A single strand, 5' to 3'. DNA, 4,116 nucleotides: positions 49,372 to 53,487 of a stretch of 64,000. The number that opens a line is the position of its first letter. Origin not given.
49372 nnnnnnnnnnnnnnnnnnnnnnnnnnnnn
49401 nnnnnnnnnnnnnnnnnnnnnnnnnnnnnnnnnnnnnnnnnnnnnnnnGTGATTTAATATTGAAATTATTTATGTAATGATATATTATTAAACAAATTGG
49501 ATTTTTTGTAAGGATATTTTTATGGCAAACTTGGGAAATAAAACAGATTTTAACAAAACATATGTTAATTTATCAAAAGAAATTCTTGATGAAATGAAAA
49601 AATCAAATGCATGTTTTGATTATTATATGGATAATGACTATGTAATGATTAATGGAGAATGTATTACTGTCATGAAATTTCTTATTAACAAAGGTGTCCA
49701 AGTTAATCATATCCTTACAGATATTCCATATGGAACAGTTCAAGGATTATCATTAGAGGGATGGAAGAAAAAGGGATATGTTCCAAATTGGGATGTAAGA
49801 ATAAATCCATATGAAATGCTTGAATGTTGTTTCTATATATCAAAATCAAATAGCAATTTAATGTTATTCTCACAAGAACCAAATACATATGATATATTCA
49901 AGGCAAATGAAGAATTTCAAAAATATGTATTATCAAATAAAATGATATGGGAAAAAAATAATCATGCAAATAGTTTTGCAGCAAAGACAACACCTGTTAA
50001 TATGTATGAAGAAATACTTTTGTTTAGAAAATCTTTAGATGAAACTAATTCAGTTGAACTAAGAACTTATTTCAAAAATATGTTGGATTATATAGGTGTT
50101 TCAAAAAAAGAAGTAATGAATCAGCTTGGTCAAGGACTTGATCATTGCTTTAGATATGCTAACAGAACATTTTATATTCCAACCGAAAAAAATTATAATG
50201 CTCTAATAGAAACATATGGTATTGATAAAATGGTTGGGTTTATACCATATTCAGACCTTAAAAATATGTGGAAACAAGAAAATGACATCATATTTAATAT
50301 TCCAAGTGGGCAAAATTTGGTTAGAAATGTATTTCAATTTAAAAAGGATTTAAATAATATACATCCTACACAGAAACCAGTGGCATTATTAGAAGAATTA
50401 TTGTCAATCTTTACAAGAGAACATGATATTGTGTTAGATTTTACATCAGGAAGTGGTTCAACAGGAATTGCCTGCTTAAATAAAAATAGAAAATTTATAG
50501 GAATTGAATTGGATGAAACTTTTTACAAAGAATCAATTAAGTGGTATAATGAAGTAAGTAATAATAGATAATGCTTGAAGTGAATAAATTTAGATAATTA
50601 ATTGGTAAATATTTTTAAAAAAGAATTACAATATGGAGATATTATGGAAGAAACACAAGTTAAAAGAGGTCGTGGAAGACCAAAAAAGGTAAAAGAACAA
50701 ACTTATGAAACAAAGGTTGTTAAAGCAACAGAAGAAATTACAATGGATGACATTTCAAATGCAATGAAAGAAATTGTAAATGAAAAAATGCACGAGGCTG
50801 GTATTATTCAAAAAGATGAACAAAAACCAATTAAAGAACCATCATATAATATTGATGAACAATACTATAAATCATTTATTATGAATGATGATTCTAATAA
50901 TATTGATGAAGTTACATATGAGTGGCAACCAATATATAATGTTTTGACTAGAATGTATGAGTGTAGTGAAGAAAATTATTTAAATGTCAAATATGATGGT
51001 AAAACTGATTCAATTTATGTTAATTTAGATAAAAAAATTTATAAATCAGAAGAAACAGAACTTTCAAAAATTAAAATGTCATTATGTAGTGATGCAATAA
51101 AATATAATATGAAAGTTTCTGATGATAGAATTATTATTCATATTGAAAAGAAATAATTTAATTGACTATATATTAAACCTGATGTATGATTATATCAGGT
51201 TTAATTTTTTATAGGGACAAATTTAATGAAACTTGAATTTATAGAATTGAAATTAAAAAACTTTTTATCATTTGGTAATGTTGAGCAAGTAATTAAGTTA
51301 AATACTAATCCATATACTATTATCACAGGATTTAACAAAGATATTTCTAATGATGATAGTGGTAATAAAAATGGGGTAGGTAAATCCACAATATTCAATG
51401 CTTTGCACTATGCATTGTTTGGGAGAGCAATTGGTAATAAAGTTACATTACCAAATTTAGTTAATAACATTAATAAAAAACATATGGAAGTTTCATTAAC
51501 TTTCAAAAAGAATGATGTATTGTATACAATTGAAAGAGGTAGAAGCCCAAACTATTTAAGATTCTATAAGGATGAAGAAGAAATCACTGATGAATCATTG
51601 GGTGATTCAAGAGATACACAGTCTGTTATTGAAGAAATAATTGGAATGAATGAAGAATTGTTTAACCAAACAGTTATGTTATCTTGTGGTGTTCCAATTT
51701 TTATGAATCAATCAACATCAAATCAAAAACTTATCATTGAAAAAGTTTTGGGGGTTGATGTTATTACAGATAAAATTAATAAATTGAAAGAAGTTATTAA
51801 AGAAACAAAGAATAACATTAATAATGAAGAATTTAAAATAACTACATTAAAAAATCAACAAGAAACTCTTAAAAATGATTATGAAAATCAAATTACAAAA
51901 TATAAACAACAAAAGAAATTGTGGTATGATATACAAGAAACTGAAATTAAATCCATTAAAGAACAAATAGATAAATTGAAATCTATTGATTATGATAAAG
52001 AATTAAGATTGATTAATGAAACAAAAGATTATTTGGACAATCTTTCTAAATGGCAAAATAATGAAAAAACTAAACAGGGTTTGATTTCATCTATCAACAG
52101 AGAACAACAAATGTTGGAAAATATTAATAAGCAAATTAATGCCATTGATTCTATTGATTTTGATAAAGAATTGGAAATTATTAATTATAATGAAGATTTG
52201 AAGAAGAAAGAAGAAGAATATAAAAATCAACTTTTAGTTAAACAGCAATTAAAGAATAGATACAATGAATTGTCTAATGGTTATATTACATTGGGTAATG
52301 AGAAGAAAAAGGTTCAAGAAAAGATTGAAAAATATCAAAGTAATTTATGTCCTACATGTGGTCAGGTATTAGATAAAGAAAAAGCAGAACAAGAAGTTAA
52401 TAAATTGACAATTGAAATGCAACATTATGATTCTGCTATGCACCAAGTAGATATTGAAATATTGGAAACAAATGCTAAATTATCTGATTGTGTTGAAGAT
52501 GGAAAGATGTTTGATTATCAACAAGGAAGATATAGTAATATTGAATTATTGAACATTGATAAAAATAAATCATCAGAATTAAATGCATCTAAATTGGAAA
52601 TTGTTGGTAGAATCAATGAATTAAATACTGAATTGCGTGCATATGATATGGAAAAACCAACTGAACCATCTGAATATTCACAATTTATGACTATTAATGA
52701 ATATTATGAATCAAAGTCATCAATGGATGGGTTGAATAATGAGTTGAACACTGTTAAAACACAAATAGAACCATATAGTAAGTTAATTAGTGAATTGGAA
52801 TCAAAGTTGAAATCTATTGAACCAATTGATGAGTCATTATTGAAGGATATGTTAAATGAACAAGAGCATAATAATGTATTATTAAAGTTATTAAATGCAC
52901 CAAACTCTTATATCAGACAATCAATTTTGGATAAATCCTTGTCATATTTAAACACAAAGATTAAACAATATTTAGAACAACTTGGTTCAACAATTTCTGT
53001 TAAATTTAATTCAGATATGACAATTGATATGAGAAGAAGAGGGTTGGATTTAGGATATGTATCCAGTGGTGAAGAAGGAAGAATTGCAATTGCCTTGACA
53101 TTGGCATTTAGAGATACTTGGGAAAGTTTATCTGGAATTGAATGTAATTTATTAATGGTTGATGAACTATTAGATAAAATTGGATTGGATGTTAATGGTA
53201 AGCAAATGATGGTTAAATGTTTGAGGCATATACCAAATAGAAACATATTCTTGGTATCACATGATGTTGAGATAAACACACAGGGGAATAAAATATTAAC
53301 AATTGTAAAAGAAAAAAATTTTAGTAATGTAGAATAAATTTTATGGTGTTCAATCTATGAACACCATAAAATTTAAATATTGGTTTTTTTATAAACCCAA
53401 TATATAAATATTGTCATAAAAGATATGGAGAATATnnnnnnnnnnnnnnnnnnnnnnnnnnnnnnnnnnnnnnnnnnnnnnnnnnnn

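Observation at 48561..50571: Candidate phage-borne Type II R-M pair: PD-(D/E)xK zinc-ribbon nuclease plus beta-class MTase with atypical DIPY motif IV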

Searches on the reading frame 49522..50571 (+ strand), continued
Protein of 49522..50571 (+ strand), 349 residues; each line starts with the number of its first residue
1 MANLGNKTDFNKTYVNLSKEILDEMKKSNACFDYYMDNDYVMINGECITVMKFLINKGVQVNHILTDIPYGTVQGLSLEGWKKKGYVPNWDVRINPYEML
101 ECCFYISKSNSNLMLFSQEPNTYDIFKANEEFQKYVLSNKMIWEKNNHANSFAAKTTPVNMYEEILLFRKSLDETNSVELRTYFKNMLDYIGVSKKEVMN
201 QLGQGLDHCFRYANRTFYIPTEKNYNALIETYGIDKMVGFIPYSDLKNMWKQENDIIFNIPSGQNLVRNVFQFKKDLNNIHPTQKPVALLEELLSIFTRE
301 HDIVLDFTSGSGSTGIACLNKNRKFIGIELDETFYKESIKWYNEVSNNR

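Call 60: search_dna_similar(query=window:49522-50571:+, collection=phages, mode=protein, max_rows=15, max_evalue=1e-10)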
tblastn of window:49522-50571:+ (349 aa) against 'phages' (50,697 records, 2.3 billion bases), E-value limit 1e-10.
Records with a match: 373; places in all: 399; records where one place covers at least 80% of the query: 275.
Best place of each record, by identity: 60-80% 12; <60% 361.
By first word of the organism name: Lactococcus 42; Vibrio 40; Synechococcus 31; Flavobacterium 31; Klebsiella 19; Salmonella 18; Enterococcus 14; Escherichia 13; Staphylococcus 13; Cellulophaga 12; and 41 more.
By host as written in the record: - 55; Lactococcus lactis 33; Flavobacterium sp. LMO6 19; Klebsiella pneumoniae 13; Flavobacterium sp. LMO9 12; Synechococcus 10; Vibrio crassostreae 7; Escherichia coli 6; and 128 more.
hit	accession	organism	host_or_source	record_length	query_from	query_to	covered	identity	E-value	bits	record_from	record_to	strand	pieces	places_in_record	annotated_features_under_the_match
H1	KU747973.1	Pseudoalteromonas phage vB_PspS-H40/1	Pseudoalteromonas sp.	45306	42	335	84%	41.2%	1e-62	221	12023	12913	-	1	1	putative DNA methylase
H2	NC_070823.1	Pseudoalteromonas phage vB_PspS-H40/1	Pseudoalteromonas sp.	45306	42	335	84%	41.2%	1e-62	221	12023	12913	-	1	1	putative DNA methylase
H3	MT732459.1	Polaribacter phage Danklef_2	Polaribacter sp. R2A056_3_33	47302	42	335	84%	41.1%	3e-60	214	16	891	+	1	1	adenine-specific DNA methyltransferase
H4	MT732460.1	Polaribacter phage Danklef_3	Polaribacter sp. R2A056_3_33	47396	42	335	84%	41.1%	3e-60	214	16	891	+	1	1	adenine-specific DNA methyltransferase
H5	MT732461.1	Polaribacter phage Danklef_4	Polaribacter sp. R2A056_3_33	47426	42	335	84%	41.1%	3e-60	214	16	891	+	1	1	adenine-specific DNA methyltransferase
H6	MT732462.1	Polaribacter phage Danklef_5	Polaribacter sp. R2A056_3_33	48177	42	335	84%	41.1%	3e-60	214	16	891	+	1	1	adenine-specific DNA methyltransferase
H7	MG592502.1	Vibrio phage 1.131.O._10N.222.49.A8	Vibrio breoganii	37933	42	345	87%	37.9%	9e-61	216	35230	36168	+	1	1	DNA methylase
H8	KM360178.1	Escherichia phage vB_EcoM-ep3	Escherichia coli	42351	38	338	86%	35.9%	9e-53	192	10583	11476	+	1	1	DNA methylase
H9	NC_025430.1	Escherichia phage vB_EcoM-ep3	Escherichia coli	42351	38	338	86%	35.9%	9e-53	192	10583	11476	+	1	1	DNA methyltransferase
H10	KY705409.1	Escherichia phage vB_EcoM_ECOO78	Escherichia coli O78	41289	38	338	86%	35.5%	2e-51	189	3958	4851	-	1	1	DNA methylase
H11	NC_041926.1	Escherichia phage vB_EcoM_ECOO78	Escherichia coli O78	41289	38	338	86%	35.5%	2e-51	189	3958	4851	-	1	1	DNA methyltransferase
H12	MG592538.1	Vibrio phage 1.171.O._10N.261.52.F12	Vibrio lentus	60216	42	346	87%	34.4%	1e-47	178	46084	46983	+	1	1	DNA methylase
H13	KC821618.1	Cellulophaga phage phi10:1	Cellulophaga baltica #10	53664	42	336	85%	35.3%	6e-46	173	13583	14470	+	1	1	DNA methylase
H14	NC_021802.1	Cellulophaga phage phi10:1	Cellulophaga baltica #10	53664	42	336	85%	35.3%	6e-46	173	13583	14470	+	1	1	DNA methylase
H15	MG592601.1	Vibrio phage 1.237.A._10N.261.52.C5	Vibrio lentus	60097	42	346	87%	33.4%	1e-47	178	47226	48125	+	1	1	DNA methylase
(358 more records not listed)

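Call 66: search_protein_families(library=pfam, proteins=[L019:9963-10193:-, L018:7036-7926:+], max_evalue=0.01)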
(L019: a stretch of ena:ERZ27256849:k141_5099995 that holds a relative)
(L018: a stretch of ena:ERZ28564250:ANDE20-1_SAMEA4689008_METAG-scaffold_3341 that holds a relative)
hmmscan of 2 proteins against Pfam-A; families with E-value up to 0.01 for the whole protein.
L019:9963-10193:- (76 aa): 4 families
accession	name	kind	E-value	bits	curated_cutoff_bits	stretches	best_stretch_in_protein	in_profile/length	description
PF01381.28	HTH_3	-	4e-16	59.2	23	1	10-61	1-52/55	Helix-turn-helix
PF12844.13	HTH_19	-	6.1e-12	45.7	30.2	1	7-66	1-60/64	Helix-turn-helix domain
PF13560.12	HTH_31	-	2.4e-11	44.2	27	1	6-59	2-56/64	Helix-turn-helix domain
PF13443.12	HTH_26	-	3.9e-08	33.9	22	1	9-67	1-60/63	Cro/C1-type HTH DNA-binding domain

L018:7036-7926:+ (296 aa): 2 families
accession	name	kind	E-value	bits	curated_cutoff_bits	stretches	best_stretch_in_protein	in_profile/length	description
PF09567.15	RE_MamI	-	0.00012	22.2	25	1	42-202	15-150/183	MamI restriction endonuclease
PF01155.25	HypA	-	0.0012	19.3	28.9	1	83-123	67-108/112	Hydrogenase/urease nickel incorporation, metallochaperone, hypA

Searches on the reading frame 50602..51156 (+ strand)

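Call 3: search_protein_families(library=pfam, proteins=[window:50602-51156:+], max_evalue=0.1)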
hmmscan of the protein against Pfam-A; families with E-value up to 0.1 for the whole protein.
window:50602-51156:+ (184 aa): 3 families
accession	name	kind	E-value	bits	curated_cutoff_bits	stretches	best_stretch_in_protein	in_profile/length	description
PF10049.14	DUF2283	-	0.013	16.1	23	1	129-181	2-34/49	Protein of unknown function (DUF2283)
PF01592.21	NifU_N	-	0.025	15.2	22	0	37-71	77-111/127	NifU-like N terminal domain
PF02178.24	AT_hook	-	0.036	14.4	17.4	1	21-32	1-12/13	AT hook motif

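Call 4: search_protein_families(library=phrogs, proteins=[window:50602-51156:+], max_evalue=0.01)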
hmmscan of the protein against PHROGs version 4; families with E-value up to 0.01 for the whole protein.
window:50602-51156:+ (184 aa): 1 family
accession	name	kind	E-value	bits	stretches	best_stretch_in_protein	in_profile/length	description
phrog_3330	-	unknown function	0.0023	18.9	1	17-105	4-96/115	-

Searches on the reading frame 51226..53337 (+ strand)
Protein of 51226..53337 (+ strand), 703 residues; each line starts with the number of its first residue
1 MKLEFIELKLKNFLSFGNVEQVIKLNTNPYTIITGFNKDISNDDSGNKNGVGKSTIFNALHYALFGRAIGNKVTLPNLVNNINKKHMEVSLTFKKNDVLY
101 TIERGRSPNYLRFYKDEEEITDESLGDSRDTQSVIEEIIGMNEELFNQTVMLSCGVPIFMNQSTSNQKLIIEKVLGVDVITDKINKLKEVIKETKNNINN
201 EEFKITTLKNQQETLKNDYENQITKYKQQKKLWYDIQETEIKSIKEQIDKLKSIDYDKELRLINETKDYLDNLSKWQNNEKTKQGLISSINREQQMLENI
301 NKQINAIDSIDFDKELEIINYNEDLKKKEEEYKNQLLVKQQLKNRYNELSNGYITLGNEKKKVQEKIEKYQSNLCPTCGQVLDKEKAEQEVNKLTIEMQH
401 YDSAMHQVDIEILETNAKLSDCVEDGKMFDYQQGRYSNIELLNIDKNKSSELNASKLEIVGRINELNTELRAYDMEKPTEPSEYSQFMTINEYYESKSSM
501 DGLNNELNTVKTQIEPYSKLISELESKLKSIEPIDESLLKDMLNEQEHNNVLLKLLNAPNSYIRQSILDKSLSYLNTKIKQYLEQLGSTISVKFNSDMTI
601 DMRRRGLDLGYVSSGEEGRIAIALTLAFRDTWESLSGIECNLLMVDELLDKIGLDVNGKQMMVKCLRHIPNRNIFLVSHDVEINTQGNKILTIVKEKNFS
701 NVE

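Call 3: search_protein_families(library=pfam, proteins=[window:51226-53337:+], max_evalue=0.1)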
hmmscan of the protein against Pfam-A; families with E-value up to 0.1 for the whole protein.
window:51226-53337:+ (703 aa): 3 families
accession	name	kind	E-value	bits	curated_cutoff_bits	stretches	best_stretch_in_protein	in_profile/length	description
PF13476.12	AAA_23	-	1.3e-06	29.6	27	0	7-252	1-125/201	AAA domain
PF13304.12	AAA_21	-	0.02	15.4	27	1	48-103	7-75/304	AAA domain, putative AbiEii toxin, Type IV TA system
PF04423.19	Rad50_zn_hook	-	0.067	13.4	24.3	1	361-390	6-36/52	Rad50 zinc hook motif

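Call 4: search_protein_families(library=phrogs, proteins=[window:51226-53337:+], max_evalue=0.01)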
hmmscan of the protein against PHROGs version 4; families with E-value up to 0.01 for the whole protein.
window:51226-53337:+ (703 aa): 4 families
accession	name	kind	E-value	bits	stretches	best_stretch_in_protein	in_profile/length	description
phrog_77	-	DNA, RNA and nucleotide metabolism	5e-91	307.6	1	1-703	294-953/967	SbcC-like subunit of palindrome specific endonuclease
phrog_21388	-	DNA, RNA and nucleotide metabolism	6e-14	53.2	1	3-124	2-121/126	exonuclease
phrog_19980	-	unknown function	9.3e-11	41.7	1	48-200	35-205/1068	-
phrog_2335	-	tail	0.0032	16.4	1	177-401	69-310/1536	tail length tape measure protein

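Call 53: find_related_loci(query=window:51226-53337:+, collection=viral_contigs, flank=6000)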
Query window:51226-53337:+ (703 aa) in viral_contigs; peptide patterns used: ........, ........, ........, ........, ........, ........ (x = any residue, [..] = any of these).
8 stretches matched a pattern; 4 encode a relative of the query (tblastn E <= 1e-3); 4 distinct loci.
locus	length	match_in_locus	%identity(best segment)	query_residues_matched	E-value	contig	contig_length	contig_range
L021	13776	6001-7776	26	3-703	1e-55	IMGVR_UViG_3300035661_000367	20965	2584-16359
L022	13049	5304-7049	32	3-702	4e-37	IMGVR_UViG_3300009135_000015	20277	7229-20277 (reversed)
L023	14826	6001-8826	32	3-702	1e-25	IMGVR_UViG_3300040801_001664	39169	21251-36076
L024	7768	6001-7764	34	3-233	8e-22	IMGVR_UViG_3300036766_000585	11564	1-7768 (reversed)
